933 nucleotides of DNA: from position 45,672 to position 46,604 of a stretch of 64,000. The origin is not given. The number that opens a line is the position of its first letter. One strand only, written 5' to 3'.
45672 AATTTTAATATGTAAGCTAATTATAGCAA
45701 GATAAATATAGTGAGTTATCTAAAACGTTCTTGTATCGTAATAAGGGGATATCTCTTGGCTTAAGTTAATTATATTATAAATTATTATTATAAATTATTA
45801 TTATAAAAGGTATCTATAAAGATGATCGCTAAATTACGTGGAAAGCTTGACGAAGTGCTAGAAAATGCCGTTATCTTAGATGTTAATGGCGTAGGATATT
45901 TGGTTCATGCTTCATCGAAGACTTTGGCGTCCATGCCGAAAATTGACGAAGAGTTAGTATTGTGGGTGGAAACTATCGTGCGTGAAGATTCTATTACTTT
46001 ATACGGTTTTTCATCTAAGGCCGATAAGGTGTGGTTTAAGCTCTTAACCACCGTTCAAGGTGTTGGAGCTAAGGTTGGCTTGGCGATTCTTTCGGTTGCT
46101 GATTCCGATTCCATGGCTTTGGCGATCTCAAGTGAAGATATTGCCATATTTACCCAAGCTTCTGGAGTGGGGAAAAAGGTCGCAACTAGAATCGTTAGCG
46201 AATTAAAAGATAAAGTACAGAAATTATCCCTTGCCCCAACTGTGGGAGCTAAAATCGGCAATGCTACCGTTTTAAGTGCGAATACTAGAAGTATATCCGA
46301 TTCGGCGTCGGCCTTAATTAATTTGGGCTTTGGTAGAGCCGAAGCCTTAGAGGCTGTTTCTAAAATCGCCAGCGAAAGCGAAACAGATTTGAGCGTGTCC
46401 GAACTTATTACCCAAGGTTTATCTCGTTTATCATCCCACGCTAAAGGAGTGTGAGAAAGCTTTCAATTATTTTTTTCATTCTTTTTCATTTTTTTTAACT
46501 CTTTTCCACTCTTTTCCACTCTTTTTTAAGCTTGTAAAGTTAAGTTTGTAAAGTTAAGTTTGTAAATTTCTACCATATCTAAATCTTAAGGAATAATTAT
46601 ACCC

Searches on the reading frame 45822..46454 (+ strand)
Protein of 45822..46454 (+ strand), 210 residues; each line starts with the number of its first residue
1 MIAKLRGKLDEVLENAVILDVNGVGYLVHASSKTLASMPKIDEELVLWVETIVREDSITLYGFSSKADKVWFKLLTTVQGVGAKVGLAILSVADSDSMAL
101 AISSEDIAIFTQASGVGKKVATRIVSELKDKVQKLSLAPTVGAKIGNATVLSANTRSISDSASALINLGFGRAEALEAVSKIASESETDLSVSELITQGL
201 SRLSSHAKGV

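Call 28: search_protein_families(library=pfam, proteins=[window:45822-46454:+], max_evalue=0.00001)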
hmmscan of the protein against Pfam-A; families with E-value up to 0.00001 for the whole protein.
window:45822-46454:+ (210 aa): 3 families
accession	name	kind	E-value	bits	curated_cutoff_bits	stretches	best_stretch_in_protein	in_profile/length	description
PF01330.27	RuvA_N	-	9.5e-22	77.3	23.6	1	1-62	1-61/61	RuvA N terminal domain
PF14520.12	HHH_5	-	1e-10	42.4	27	1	72-130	1-57/57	Helix-hairpin-helix domain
PF07499.19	RuvA_C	-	1.7e-09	38.4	24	1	159-204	4-47/47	RuvA, C-terminal domain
